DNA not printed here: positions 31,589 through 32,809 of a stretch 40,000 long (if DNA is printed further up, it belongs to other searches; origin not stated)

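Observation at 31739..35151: Second DpdA-like TGT overlapping a SWIM-finger Ski2-like helicase in a separate, divergently regulated operon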

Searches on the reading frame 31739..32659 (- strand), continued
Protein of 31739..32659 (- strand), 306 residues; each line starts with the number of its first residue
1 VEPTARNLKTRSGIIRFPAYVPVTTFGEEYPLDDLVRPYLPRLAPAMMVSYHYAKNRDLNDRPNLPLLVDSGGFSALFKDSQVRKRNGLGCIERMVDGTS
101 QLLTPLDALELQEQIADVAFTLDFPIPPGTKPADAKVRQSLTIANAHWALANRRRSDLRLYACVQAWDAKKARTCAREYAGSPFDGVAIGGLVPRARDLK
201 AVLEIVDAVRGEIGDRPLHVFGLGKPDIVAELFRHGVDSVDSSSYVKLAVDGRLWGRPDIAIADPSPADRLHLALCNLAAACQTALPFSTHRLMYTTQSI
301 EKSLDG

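Call 42: search_protein_families(library=pfam, proteins=[L033:2507-6745:+, L033:12703-13743:+, L033:13812-15029:+, L033:15093-16550:+, L033:16675-17847:+, L016:864-2420:-, L016:8016-9662:+, L016:10196-11395:+, L016:12821-13795:+, L015:476-2347:+], max_evalue=0.001)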
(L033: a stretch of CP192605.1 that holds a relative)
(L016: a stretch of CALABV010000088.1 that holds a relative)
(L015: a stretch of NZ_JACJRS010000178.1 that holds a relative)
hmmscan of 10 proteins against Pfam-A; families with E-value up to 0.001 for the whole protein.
L033:2507-6745:+ (1412 aa): 3 families
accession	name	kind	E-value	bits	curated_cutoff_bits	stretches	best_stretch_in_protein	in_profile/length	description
PF00176.29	SNF2-rel_dom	-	8.7e-07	28.8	24.9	0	514-666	17-115/290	SNF2-related domain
PF04851.21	ResIII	-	2.7e-06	27.8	22.5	1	498-611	2-114/164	Type III restriction enzyme, res subunit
PF00271.37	Helicase_C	-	1.5e-05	25.7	23.5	1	947-1017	42-110/110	Helicase conserved C-terminal domain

L033:12703-13743:+ (346 aa): 1 family
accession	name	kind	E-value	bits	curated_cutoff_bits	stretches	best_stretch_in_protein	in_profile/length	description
PF20529.3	DUF6744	-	4.9e-15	55.7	27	1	16-296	17-306/314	Family of unknown function (DUF6744)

L033:13812-15029:+ (405 aa): 5 families
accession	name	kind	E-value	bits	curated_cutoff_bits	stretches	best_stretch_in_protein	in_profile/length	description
PF20030.5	bpMoxR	-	6.1e-45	153.3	27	1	26-209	2-184/205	MoxR domain in the MoxR-vWA-beta-propeller ternary systems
PF07728.20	AAA_5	-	4.6e-17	62.8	22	1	57-184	1-138/139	AAA domain (dynein-related subfamily)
PF17868.7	AAA_lid_8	-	2.2e-15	56.6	22.8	1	240-308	2-72/72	AAA lid domain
PF07726.17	AAA_3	-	1.2e-06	28.9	27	1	57-161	1-103/131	ATPase family associated with various cellular activities (AAA)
PF00004.35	AAA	-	0.00026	21.9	21.2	1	59-138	2-73/131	ATPase family associated with various cellular activities (AAA)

L033:15093-16550:+ (485 aa): 3 families
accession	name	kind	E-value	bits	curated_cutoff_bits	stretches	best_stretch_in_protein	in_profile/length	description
PF13519.12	VWA_2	-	4.1e-11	43.9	27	1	315-419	1-106/107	von Willebrand factor type A domain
PF05762.20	VWA_CoxE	-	1.2e-07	31.9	26.4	1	307-424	49-164/222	VWA domain containing CoxE-like protein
PF13768.12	VWA_3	-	2e-06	28.4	27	1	315-446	3-134/155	von Willebrand factor type A domain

L033:16675-17847:+ (390 aa): 3 families
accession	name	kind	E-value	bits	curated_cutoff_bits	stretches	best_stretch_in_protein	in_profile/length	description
PF13479.12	AAA_24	-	9.4e-15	55.4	27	1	14-149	2-140/195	AAA domain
PF00004.35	AAA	-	5.9e-05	24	21.2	1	17-79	1-51/131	ATPase family associated with various cellular activities (AAA)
PF00910.28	RNA_helicase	-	0.00069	20.5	21.5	0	19-48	3-32/105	RNA helicase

L016:864-2420:- (518 aa): 3 families
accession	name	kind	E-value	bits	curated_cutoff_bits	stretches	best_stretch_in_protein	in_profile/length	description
PF22483.2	Mu-transpos_C_2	-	1.7e-21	76.2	27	1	323-394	1-72/73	Mu transposase, C-terminal domain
PF00665.32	rve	-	1.3e-07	32.3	32.6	1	167-253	24-102/102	Integrase core domain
PF08281.18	Sigma70_r4_2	-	4.9e-05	23.3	25.7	1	13-48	15-50/54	Sigma-70, region 4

L016:8016-9662:+ (548 aa): 0 families

L016:10196-11395:+ (399 aa): 0 families

L016:12821-13795:+ (324 aa): 0 families

L015:476-2347:+ (623 aa): 2 families
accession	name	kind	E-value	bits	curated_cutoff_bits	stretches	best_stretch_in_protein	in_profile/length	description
PF00476.26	DNA_pol_A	-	1.7e-76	258.1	34.3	1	288-621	30-380/381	DNA polymerase family A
PF01612.26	DNA_pol_A_exo1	-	7.4e-27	94.7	23.6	1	39-206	3-172/173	3'-5' exonuclease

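Call 47: predict_structure(alignment_id=A1)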
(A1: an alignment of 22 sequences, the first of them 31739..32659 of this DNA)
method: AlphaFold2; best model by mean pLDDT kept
length: 306 residues; sequences in the alignment: 22
mean_pLDDT: 89.3   pTM: 0.88
mean pLDDT of the five models: 89.3, 88.8, 88.8, 88.4, 72.4
residues with pLDDT >= 90: 231; 70-90: 47; 50-70: 18; < 50: 10
segments of 3 or more residues with pLDDT < 50: 292-298
pLDDT, mean of each block of 10 residues (from residue 1): 71 95 78 88 94 85 91 90 96 91 96 97 94 95 98 96 94 96 96 93 97 96 93 96 93 89 91 93 73 49 51
secondary structure, 60 per line:
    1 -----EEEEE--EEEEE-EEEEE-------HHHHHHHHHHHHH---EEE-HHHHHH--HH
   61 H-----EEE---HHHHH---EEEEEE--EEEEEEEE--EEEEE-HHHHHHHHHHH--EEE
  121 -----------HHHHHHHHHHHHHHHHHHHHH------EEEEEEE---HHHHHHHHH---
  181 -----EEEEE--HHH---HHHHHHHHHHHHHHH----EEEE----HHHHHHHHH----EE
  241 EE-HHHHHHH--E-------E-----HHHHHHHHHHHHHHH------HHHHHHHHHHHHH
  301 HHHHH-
elements in order: E6-10 E13-17 E19-23 H31-43 E47-49 H51-56 E67-69 H73-77 E81-86 E89-96 E99-103 H105-115 E118-120 H132-152 E159-165 H169-177 E186-190 H199-213 E218-221 H226-234 E239-242 H244-250 H267-281 H288-305

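Call 49: find_encoding_contigs(protein=P0003, flank=10000, max_places=1)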
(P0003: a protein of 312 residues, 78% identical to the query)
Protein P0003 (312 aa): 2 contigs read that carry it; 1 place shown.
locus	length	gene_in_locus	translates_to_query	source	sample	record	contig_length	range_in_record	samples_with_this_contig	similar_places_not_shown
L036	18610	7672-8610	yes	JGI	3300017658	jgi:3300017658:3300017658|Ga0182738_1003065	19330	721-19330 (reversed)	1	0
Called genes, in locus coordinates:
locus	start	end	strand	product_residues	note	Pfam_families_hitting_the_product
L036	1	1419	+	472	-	?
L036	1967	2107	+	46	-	-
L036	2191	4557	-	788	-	PF00270:DEAD, PF00271:Helicase_C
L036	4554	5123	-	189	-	-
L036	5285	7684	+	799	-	PF00270:DEAD, PF04851:ResIII, PF22527:DEXQc_Suv3 (weak), PF00271:Helicase_C, PF14520:HHH_5, PF04434:SWIM (faint)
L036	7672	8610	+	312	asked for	PF01702:TGT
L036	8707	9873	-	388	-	PF12705:PDDEXK_1 (weak)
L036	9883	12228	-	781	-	PF00580:UvrD-helicase, PF13245:AAA_19, PF13361:UvrD_C (faint)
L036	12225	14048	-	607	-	PF01935:DUF87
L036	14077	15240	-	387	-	-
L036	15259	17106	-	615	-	-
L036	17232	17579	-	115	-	PF00580:UvrD-helicase, PF13245:AAA_19 (faint)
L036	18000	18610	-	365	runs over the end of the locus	-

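Call 50: find_encoding_contigs(protein=P0056, flank=10000, max_places=1)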
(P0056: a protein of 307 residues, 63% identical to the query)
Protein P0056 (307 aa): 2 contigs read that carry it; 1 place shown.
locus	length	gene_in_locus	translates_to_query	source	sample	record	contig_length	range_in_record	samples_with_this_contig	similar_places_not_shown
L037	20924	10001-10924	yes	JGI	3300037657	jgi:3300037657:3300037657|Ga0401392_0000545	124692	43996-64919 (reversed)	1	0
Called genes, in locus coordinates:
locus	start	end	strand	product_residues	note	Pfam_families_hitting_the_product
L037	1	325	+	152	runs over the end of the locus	-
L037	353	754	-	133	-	-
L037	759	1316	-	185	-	PF00929:RNase_T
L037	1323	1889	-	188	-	-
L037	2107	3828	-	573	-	-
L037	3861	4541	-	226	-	PF06508:QueC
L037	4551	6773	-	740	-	PF00270:DEAD, PF00271:Helicase_C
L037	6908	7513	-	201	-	PF13560:HTH_31 (faint)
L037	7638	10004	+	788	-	PF00270:DEAD, PF04851:ResIII, PF22527:DEXQc_Suv3 (weak), PF00271:Helicase_C, PF14520:HHH_5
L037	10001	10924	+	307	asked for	PF01702:TGT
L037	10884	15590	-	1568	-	PF25794:SACS, PF13020:NOV_C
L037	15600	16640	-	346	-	PF12705:PDDEXK_1 (faint)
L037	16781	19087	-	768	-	PF00580:UvrD-helicase, PF13245:AAA_19, PF13361:UvrD_C (faint)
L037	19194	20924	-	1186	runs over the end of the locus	PF13191:AAA_16 (weak), PF13401:AAA_22 (weak), PF05729:NACHT (weak)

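Call 52: fold_search(model_id=the predicted structure, library=pdb)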
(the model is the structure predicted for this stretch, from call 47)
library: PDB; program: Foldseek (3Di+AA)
matches with E <= 10: 1578; with E <= 0.001: 223
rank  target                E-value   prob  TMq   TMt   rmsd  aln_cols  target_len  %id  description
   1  1efz                  9.0e-17  1.00  0.68  0.57   3.7       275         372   21  MUTAGENESIS AND CRYSTALLOGRAPHIC STUDIES OF ZYMOMONAS MOBILIS TRNA-GUANINE TRANSGLYCOSYLASE TO ELUCIDATE THE ROLE OF SER (released 2000-03-01)
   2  3uvi                  9.0e-17  1.00  0.68  0.57   3.5       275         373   22  tRNA-guanine transglycosylase C158S C281S W326E E339Q mutant (released 2012-11-14)
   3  4dy1                  1.2e-16  1.00  0.68  0.57   3.4       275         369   22  tRNA-guanine transglycosylase F92C C158S C281S mutant (released 2013-03-27)
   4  4dxx                  2.8e-16  1.00  0.69  0.58   3.3       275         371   21  TGT K52M mutant crystallized at pH 8.5 (released 2013-03-27)
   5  1ozm                  3.1e-16  1.00  0.68  0.57   3.5       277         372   21  Y106F mutant of Z. mobilis TGT (released 2003-09-30)
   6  4hqv                  3.7e-16  1.00  0.68  0.57   3.5       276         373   22  tRNA-guanine transglycosylase Y106F, C158V, V233G mutant in complex with queuine (released 2012-11-21)
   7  4htb                  3.7e-16  1.00  0.68  0.57   3.4       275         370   21  tRNA-guanine transglycosylase Y330C mutant in space group C2 (released 2013-11-20)
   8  6ygv                  4.7e-16  1.00  0.68  0.57   3.3       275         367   22  tRNA-Guanine Transglycosylase (TGT) in co-crystallized complex with (E)-N-ethyl-4-oxo-4-phenylbut-2-enamide (released 2020-04-08)
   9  4q8m                  6.4e-16  1.00  0.69  0.58   3.4       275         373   21  tRNA-Guanine Transglycosylase (TGT) Mutant V262T Apo Structure (released 2015-05-20)
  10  7a6d                  6.4e-16  1.00  0.68  0.57   3.2       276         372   21  tRNA-guanine transglycosylase C158S/C281S/Y330C/H333A mutant in complex with rac-trans-4,4-difluorocyclopentane-1,2-diol (released 2021-06-16)
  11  4h6e                  8.0e-16  1.00  0.69  0.58   3.3       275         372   22  tRNA-guanine transglycosylase Y106F, C158V, V233G mutant apo structure (released 2012-11-07)
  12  7a4k                  9.6e-16  1.00  0.69  0.56   3.4       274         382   23  tRNA-guanine transglycosylase C158S/C281S/Y330C/H333A mutant in complex with tetramethylene sulfoxide (released 2021-06-16)
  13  6h7c                  9.6e-16  1.00  0.67  0.57   3.5       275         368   21  tRNA guanine transglycosylase H333A mutant apo structure (released 2019-08-14)
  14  6yfw                  1.1e-15  1.00  0.69  0.57   3.3       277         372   22  TGT H333F mutant crystallised at pH 8.5 (released 2020-04-08)
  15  4q8n                  1.2e-15  1.00  0.68  0.58   7.3       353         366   18  tRNA-Guanine Transglycosylase (TGT) Mutant V262C Apo Structure (released 2015-05-20)
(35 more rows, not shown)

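Call 65: search_protein_representatives(alignment_id=A1)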
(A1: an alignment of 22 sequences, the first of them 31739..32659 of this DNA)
Query: 22 sequences, 306 profile positions. Proteins with E-value up to 0.001 (for the whole library): 1676; up to 1e-10: 448; up to 1e-30: 121. The best 150 are listed.
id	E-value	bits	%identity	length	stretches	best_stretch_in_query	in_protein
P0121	2.4e-141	486.4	-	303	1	4-289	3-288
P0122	1.3e-129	448.0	-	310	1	4-300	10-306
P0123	2.1e-105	368.4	-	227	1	4-228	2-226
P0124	9.0e-102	356.5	-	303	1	6-288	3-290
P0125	5.2e-98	344.1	-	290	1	6-292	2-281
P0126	9.2e-96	336.8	-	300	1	5-290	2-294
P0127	3.1e-94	331.8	-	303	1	7-286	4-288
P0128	3.4e-93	328.3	-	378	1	48-263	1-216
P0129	1.7e-91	322.8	-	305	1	3-288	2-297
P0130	2.0e-90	319.2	-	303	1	5-252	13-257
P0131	1.1e-89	316.8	-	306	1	6-286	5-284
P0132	1.2e-89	316.6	-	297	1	6-285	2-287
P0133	3.5e-82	292.1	-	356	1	6-299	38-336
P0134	4.5e-81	288.5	-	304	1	6-283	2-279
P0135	1.6e-80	286.7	-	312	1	6-300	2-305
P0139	1.0e-79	284.1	-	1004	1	17-288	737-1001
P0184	9.5e-49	182.4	-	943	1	20-282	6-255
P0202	2.1e-41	158.2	-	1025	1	15-279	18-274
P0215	1.5e-36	142.3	-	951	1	22-251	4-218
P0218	5.1e-36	140.5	-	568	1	28-280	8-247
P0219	5.6e-36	140.4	-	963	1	21-284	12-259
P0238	2.3e-31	125.3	-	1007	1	17-278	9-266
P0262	4.1e-24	101.5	-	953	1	28-282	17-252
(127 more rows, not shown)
